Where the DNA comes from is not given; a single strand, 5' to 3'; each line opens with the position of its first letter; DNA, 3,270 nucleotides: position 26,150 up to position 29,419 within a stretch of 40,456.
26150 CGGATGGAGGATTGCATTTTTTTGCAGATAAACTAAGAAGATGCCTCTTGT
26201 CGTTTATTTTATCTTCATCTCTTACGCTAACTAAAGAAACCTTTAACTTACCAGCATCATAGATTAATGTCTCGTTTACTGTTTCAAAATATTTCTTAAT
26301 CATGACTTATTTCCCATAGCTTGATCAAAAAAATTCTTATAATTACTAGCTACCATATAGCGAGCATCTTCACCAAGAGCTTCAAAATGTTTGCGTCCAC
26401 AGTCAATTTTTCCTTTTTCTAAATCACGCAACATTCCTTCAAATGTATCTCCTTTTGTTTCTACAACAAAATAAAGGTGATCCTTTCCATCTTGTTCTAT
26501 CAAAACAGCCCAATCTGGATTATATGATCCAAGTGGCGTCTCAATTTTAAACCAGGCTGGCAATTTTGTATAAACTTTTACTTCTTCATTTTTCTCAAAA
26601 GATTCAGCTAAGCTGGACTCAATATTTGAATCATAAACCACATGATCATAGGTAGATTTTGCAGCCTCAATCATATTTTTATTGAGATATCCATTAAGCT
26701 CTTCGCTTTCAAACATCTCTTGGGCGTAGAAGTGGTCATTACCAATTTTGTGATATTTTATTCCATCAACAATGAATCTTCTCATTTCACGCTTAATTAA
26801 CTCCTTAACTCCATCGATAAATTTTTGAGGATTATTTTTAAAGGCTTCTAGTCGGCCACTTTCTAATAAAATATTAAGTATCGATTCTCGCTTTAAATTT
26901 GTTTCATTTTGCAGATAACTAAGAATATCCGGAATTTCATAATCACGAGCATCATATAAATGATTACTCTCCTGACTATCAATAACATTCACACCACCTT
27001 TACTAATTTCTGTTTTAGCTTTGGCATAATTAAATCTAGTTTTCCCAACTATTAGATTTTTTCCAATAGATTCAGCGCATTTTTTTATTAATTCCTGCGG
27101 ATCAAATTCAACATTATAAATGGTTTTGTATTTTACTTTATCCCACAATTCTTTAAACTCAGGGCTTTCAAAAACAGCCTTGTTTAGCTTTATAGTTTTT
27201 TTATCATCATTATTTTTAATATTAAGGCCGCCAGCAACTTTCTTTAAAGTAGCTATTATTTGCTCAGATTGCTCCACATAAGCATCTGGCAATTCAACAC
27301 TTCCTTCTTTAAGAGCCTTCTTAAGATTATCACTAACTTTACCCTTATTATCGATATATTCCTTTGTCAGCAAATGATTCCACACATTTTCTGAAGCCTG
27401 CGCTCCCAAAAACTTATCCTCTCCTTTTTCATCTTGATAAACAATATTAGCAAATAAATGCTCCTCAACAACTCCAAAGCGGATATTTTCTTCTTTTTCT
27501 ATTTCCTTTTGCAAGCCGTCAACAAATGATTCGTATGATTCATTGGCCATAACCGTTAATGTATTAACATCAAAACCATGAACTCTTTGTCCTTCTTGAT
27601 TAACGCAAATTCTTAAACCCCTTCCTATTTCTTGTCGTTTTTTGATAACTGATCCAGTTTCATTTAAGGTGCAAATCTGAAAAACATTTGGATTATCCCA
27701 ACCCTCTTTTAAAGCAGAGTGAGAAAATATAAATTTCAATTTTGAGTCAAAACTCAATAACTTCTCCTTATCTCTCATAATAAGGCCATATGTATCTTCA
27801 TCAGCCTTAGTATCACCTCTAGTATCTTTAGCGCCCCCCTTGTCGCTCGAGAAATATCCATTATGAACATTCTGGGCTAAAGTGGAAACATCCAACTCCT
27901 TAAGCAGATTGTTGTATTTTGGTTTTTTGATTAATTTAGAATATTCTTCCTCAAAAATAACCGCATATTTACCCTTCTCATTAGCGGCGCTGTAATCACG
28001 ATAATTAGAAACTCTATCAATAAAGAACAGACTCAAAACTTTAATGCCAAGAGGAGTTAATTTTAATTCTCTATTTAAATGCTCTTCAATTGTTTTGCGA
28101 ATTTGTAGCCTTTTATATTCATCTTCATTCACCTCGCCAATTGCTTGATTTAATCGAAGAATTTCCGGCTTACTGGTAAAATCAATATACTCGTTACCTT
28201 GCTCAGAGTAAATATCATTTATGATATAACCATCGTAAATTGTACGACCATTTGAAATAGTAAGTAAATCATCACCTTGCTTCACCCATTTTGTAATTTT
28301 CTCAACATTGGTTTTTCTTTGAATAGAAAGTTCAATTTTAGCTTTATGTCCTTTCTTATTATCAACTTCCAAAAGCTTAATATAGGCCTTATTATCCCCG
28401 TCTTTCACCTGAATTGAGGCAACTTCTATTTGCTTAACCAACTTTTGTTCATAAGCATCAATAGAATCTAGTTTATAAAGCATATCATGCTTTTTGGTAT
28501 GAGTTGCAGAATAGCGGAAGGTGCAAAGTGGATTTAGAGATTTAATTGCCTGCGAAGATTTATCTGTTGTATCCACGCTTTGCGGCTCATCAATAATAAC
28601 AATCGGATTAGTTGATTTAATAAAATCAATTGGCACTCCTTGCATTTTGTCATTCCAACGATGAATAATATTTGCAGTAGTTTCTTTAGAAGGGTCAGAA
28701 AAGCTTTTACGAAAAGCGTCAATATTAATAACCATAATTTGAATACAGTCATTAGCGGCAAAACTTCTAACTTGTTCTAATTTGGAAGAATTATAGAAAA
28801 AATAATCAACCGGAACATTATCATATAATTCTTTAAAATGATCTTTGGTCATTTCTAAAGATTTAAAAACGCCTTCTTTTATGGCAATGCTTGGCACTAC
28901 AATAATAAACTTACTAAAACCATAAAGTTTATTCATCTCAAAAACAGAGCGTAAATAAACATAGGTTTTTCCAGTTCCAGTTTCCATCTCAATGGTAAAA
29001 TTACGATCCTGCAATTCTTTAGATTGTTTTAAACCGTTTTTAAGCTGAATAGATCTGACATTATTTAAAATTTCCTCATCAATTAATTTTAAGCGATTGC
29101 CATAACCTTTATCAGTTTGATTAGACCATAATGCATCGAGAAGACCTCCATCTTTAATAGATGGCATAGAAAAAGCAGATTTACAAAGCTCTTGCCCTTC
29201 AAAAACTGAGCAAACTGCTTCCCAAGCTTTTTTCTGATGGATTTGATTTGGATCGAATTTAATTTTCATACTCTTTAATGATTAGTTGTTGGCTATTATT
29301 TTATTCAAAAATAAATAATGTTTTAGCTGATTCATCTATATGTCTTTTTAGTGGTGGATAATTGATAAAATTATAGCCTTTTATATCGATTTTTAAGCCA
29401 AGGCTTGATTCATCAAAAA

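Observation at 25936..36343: Composite seven-gene defence-like operon: HTH, PLD/SNF2 helicase, DUF4391, Mod, HEPN/MNT, Res, orf107, directly downstream of tRNA-Ser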

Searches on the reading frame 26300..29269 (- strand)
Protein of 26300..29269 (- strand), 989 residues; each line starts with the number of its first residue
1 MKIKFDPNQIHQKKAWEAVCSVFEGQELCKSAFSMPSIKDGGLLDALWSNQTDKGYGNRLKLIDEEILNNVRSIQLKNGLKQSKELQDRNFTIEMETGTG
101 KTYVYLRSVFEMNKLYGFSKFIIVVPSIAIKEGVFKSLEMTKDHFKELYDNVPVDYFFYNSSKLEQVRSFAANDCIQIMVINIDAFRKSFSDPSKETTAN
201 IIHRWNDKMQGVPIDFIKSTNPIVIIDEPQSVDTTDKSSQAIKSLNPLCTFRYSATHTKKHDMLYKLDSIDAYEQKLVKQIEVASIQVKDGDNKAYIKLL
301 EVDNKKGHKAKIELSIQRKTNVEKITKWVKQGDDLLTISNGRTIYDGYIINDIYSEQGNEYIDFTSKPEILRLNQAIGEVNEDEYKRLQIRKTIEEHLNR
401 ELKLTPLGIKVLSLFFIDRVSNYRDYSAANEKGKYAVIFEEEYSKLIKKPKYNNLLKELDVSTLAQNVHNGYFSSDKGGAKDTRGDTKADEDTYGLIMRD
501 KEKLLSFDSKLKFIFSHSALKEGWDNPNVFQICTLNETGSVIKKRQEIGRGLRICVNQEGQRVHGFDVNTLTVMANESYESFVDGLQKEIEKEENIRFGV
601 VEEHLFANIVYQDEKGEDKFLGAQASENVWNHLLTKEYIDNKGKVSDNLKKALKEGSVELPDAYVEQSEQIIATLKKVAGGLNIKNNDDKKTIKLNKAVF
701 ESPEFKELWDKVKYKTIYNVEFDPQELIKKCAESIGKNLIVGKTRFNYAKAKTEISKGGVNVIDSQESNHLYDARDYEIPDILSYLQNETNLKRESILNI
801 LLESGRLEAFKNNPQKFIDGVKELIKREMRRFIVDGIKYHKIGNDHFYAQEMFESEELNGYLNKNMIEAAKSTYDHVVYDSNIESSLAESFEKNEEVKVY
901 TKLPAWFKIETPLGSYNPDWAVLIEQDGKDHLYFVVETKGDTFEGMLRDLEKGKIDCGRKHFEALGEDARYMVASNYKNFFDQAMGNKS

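Call 5: search_protein_families(library=pfam, proteins=[window:26300-29269:-], max_evalue=0.01)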
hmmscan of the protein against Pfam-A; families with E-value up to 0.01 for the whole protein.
window:26300-29269:- (989 aa): 3 families
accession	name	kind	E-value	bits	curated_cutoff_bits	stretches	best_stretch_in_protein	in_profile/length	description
PF19778.5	RE_endonuc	-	4.9e-37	126.5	23.4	1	871-976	2-107/108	Endonuclease domain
PF04851.21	ResIII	-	5.6e-12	46.3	22.5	1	79-257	20-162/164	Type III restriction enzyme, res subunit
PF00270.35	DEAD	-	2e-07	31.3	26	1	86-260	12-163/167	DEAD/DEAH box helicase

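Call 6: search_protein_families(library=padloc, proteins=[window:26300-29269:-], max_evalue=0.01)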
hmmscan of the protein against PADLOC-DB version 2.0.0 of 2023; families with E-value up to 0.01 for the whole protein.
window:26300-29269:- (989 aa): 8 families
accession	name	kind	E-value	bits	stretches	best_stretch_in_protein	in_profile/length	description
PDLC03647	REase_III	-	0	1108.6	1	1-984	1-986/989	Type III restriction enzyme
PDLC03649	REase_III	-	6.4e-104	346.7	1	1-971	3-952/973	Type III restriction enzyme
PDLC03650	REase_III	-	3.2e-07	27.1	1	511-555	378-422/898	Type III restriction enzyme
PDLC03648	REase_III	-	3.3e-07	26.8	1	508-586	308-383/871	Type III restriction enzyme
PDLC01763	Cas3b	-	2.4e-05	21.3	1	64-136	238-311/762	-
PDLC01765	Cas3c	-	0.00059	16.9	1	63-132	161-227/612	-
PDLC01321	typeIV_DinG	-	0.0021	14.9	0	89-145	17-73/559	CAS-IV-A; associated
PDLC03659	mREase_IV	-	0.0099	11.8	0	507-554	506-553/945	Type IV methyl-directed restriction enzyme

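Call 7: search_protein_families(library=ncbifam, proteins=[window:26300-29269:-], max_evalue=0.01)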
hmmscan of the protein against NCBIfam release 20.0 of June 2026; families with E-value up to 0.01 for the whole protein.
window:26300-29269:- (989 aa): 4 families
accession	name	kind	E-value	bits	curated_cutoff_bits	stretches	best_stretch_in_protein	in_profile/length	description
NF012027.0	PRK15483.1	equivalog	8.6e-115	384.7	564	1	1-968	1-960/986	type III restriction-modification system endonuclease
NF046055.1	restr_BPTD_3080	equivalog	3.9e-11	41.7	800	1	853-942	832-924/970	BPTD_3080 family restriction endonuclease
NF053632.1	heli_RadD_YejH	equivalog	0.00035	19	720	1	509-560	297-348/573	DNA repair helicase RadD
TIGR03117.2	cas_csf4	equivalog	0.0041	15.3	400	1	67-144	125-202/800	type IV CRISPR-associated DEAD/DEAH-box helicase Csf4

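Call 49: search_solved_structures(query=window:26300-29269:-, max_evalue=0.01)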
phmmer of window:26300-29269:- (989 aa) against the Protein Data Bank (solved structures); distinct sequences matched with E-value up to 0.01: 1.
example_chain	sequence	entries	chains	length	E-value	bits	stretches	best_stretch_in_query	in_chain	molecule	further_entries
4zcf_C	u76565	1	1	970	8.4e-69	235.7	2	59-791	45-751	Restriction endonuclease EcoP15I, restriction subunit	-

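Call 62: search_dna_similar(query=window:26300-29269:-, collection=plasmids, mode=protein, max_rows=60, rows=spread, max_evalue=1e-20)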
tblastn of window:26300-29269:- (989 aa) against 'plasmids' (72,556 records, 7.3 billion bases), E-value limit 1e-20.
Records with a match: 288; places in all: 290; records where one place covers at least 80% of the query: 157.
Best place of each record, by identity: 60-80% 2; <60% 286.
By first word of the organism name: Escherichia 67; Enterococcus 31; Klebsiella 22; Salmonella 21; Bacillus 18; Listeria 16; Lactococcus 12; Acinetobacter 11; Vibrio 8; Citrobacter 7; and 46 more.
By predicted mobility (MOB-suite, as given by PLSDB): non-mobilizable 179; mobilizable 68; conjugative 41.
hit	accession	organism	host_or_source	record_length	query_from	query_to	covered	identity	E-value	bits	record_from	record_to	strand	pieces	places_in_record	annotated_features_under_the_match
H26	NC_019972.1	Methanomethylovorans hollandica DSM 15978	-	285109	1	980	99%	64.0%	0e+0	1246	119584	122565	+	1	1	DEAD/DEAH box helicase family protein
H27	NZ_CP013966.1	Aeromonas hydrophila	fish,cell culture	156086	1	989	100%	55.1%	0e+0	1086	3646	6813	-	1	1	DEAD/DEAH box helicase family protein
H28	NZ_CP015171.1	Acetobacter ascendens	single cell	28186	1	986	100%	49.3%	0e+0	958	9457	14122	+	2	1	IS1380-like element IS1380A family transposase | site-specific DNA-methyltransferase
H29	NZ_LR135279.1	Enterococcus faecium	-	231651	1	976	99%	45.2%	0e+0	772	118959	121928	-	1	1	DEAD/DEAH box helicase family protein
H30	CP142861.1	Enterococcus faecium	Microbe,Sikhye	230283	1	976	99%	45.2%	0e+0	771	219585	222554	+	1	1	DEAD/DEAH box helicase family protein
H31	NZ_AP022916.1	Bacillus cereus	-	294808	1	975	99%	45.2%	0e+0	764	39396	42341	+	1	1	DEAD/DEAH box helicase family protein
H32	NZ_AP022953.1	Bacillus cereus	-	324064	1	975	99%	45.2%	0e+0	764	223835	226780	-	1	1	DEAD/DEAH box helicase family protein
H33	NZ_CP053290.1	Bacillus cereus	Pyropia,cell culture,seawater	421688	1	975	99%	45.2%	0e+0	764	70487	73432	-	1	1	DEAD/DEAH box helicase family protein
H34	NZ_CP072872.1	Rhizobium sp. NLR16a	lentil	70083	1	976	99%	44.8%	0e+0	780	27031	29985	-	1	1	DEAD/DEAH box helicase family protein | DUF262 domain-containing protein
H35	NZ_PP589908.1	Lactococcus sp.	Bacterial culture,Dairy environment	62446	1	971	98%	44.2%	0e+0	728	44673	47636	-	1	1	DEAD/DEAH box helicase family protein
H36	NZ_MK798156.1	Enterococcus hirae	-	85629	1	975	99%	42.4%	0e+0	705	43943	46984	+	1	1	DEAD/DEAH box helicase family protein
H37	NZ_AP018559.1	Hydrogenophilus thermoluteolus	-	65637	1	965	87%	44.8%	2e-160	727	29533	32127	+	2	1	DEAD/DEAH box helicase family protein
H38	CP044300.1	Escherichia coli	Pork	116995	1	986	100%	36.6%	2e-176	578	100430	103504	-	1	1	DEAD/DEAH box helicase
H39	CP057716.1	Escherichia coli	culture,Pooled pig faecal samples ...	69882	1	986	100%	36.2%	6e-177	579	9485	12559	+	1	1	DEAD/DEAH box helicase family protein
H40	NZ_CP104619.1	Escherichia coli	cell culture,chicken feces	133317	1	986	100%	36.2%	2e-176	577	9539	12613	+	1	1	DEAD/DEAH box helicase family protein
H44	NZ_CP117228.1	Listeria innocua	whole organism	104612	1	983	99%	35.0%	6e-170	558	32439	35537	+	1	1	DEAD/DEAH box helicase family protein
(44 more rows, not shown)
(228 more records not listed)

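Call 64: get_annotated_region(hit=H31, flank=8000)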
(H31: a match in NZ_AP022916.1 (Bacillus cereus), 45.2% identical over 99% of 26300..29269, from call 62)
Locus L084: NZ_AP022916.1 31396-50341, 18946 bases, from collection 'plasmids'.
description: Bacillus cereus strain MRY14-0105 plasmid pMRY14-0105_1, complete sequence
organism: Bacillus cereus (NCBI taxid 1396)
taxonomy: Bacteria; Bacillota; Bacilli; Bacillales; Bacillaceae; Bacillus; Bacillus cereus
host: -; source: -; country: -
typing (MOB-suite, as given by PLSDB): non-mobilizable; replicon rep_cluster_125; mating-pair formation MPF_T
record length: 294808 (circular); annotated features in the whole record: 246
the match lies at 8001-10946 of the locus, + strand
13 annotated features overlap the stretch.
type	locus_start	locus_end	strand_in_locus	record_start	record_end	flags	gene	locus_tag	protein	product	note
CDS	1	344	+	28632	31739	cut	drmA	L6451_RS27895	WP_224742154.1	DISARM system helicase DrmA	-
CDS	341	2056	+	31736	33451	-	-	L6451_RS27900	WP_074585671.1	DUF1998 domain-containing protein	-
CDS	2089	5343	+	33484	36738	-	-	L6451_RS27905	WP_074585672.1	helicase-related protein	-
CDS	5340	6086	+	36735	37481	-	-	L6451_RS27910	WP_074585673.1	DUF4391 domain-containing protein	-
CDS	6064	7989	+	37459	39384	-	-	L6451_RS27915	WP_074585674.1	site-specific DNA-methyltransferase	GO:0006306 - DNA methylation [Evidence IEA]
CDS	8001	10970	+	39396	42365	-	-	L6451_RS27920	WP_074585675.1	DEAD/DEAH box helicase family protein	-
CDS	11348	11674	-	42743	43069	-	-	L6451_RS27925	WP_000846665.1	helix-turn-helix transcriptional regulator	-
CDS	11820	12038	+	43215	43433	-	-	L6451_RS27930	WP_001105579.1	helix-turn-helix transcriptional regulator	-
CDS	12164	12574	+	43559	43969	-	-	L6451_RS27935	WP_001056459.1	hypothetical protein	-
CDS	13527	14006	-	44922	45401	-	-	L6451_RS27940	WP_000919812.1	CPBP family intramembrane glutamic endopeptidase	GO:0071586 - CAAX-box protein processing [Evidence IEA]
CDS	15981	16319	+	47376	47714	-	-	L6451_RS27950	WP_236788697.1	hypothetical protein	-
CDS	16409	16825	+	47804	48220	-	-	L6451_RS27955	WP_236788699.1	hypothetical protein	-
CDS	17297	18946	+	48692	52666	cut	-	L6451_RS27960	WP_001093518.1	SIR2 family protein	-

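Call 65: get_annotated_region(hit=H44, flank=8000)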
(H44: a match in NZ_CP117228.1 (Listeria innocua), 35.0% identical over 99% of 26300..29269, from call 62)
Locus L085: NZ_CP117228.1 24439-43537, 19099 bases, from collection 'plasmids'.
description: Listeria innocua strain ATCC 33090 plasmid pATCC33090_1, complete sequence
organism: Listeria innocua (NCBI taxid 1642)
taxonomy: Bacteria; Bacillota; Bacilli; Bacillales; Listeriaceae; Listeria; Listeria innocua
host: -; source: whole organism; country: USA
typing (MOB-suite, as given by PLSDB): mobilizable; replicon rep_cluster_110,rep_cluster_554,rep_cluster_554; relaxase MOBP,MOBP
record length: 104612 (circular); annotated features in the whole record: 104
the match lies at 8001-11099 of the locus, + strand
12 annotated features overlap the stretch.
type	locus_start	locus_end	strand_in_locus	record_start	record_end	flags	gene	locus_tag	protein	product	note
CDS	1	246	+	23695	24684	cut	-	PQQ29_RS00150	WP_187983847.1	hypothetical protein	-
CDS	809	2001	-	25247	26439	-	-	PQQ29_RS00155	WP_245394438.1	IS3 family transposase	-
CDS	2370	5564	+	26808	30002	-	-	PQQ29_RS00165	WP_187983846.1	helicase-related protein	-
CDS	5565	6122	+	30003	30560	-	-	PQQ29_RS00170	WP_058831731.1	hypothetical protein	-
CDS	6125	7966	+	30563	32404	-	-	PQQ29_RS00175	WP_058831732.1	site-specific DNA-methyltransferase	GO:0006306 - DNA methylation [Evidence IEA]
CDS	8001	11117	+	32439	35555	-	-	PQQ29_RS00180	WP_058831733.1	DEAD/DEAH box helicase family protein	-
CDS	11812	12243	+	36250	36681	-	-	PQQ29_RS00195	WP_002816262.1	CopY/TcrY family copper transport repressor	GO:0006825 - copper ion transport [Evidence IEA]; GO:0006355 - regulation of DNA-templated transcription [Evidence IEA]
CDS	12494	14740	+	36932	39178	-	-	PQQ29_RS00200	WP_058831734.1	heavy metal translocating P-type ATPase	GO:0006825 - copper ion transport [Evidence IEA]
CDS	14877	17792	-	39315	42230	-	-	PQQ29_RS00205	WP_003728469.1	Tn3 family transposase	-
CDS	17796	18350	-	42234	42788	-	-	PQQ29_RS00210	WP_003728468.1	recombinase family protein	GO:0006310 - DNA recombination [Evidence IEA]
predicted_resistance_gene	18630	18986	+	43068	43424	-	cadC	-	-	Cd(II)-sensing metalloregulatory transcriptional repressor CadC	predicted by amrfinderplus; class CADMIUM; identity 100.0%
CDS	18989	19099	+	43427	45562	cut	-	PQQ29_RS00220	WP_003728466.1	heavy metal translocating P-type ATPase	-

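Call 66: get_annotated_region(hit=H35, flank=8000)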
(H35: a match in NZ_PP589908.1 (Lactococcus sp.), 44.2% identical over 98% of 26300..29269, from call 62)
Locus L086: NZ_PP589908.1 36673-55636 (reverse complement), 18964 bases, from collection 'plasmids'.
description: Lactococcus sp. strain LLUL021 plasmid pLLUL021B, complete sequence
organism: Lactococcus sp. (NCBI taxid 44273)
taxonomy: Bacteria; Bacillota; Bacilli; Lactobacillales; Streptococcaceae; Lactococcus; Lactococcus sp.
host: -; source: Bacterial culture,Dairy environment; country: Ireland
typing (MOB-suite, as given by PLSDB): conjugative; replicon rep_cluster_633; relaxase MOB_Unknown; mating-pair formation MPF_T
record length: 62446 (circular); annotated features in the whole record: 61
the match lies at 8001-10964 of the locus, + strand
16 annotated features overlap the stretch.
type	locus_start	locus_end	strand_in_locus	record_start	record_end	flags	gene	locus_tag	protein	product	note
CDS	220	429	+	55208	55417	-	-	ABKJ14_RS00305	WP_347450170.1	helix-turn-helix transcriptional regulator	-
CDS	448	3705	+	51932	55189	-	-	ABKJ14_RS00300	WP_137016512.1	helicase-related protein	-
CDS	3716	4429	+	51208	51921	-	-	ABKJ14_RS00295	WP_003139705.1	DUF4391 domain-containing protein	-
CDS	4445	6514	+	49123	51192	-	-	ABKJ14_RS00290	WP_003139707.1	site-specific DNA-methyltransferase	-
CDS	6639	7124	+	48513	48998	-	-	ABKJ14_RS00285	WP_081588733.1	DNA methyltransferase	-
CDS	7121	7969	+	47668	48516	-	-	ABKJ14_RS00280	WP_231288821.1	DNA methyltransferase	-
CDS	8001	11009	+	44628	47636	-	-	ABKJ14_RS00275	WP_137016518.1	DEAD/DEAH box helicase family protein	-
CDS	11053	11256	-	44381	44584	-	-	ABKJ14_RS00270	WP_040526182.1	helix-turn-helix domain-containing protein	-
CDS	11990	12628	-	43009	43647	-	-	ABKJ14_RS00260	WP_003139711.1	hypothetical protein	-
CDS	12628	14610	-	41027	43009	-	-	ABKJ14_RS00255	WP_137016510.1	ATP-binding domain-containing protein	-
CDS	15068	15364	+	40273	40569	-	-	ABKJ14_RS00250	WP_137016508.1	BRCT domain-containing protein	-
CDS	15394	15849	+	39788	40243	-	-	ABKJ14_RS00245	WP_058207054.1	hypothetical protein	-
CDS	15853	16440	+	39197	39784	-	-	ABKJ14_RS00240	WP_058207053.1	recombinase family protein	GO:0006310 - DNA recombination [Evidence IEA]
CDS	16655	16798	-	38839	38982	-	pepG1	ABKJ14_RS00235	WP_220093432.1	type I toxin-antitoxin system toxin PepG1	-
CDS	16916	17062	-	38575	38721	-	-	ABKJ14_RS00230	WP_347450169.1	hypothetical protein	-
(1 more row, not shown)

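Call 67: get_annotated_region(hit=H29, flank=8000)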
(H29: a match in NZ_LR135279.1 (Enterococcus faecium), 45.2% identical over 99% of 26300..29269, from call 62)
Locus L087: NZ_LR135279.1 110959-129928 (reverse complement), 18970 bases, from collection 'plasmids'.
description: Enterococcus faecium isolate E6975 plasmid 2
organism: Enterococcus faecium (NCBI taxid 1352)
taxonomy: Bacteria; Bacillota; Bacilli; Lactobacillales; Enterococcaceae; Enterococcus; Enterococcus faecium
host: -; source: -; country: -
typing (MOB-suite, as given by PLSDB): non-mobilizable; replicon rep_cluster_893
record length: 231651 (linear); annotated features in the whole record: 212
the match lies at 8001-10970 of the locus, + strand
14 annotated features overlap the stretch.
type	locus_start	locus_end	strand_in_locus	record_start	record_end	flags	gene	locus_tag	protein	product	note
CDS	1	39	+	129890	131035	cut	-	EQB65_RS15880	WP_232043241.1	S8 family serine peptidase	GO:0006508 - proteolysis [Evidence IEA]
CDS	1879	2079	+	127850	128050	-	-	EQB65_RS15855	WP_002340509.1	helix-turn-helix transcriptional regulator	-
CDS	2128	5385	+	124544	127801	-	-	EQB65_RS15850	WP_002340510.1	helicase-related protein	-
CDS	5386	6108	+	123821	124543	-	-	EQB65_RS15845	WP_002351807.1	DUF4391 domain-containing protein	-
CDS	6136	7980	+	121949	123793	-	-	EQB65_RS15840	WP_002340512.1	site-specific DNA-methyltransferase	GO:0006306 - DNA methylation [Evidence IEA]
CDS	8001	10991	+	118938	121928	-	-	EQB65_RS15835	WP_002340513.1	DEAD/DEAH box helicase family protein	-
CDS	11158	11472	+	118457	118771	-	-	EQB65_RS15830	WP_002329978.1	hypothetical protein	-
CDS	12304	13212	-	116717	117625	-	-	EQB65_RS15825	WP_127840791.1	IS982-like element ISEfm1 family transposase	GO:0006313 - DNA transposition [Evidence IEA]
CDS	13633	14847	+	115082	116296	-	-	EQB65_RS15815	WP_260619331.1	IS256 family transposase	-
CDS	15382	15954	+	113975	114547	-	-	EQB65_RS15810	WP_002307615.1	DNA starvation/stationary phase protection protein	-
CDS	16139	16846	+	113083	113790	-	-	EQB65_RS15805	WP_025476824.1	Crp/Fnr family transcriptional regulator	GO:0006355 - regulation of DNA-templated transcription [Evidence IEA]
CDS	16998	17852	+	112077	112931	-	lgt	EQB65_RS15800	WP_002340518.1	prolipoprotein diacylglyceryl transferase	GO:0009249 - protein lipoylation [Evidence IEA]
CDS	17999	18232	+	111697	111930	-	-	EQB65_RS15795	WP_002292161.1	heavy-metal-associated domain-containing protein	-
CDS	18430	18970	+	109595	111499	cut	-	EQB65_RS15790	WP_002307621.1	heavy metal translocating P-type ATPase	-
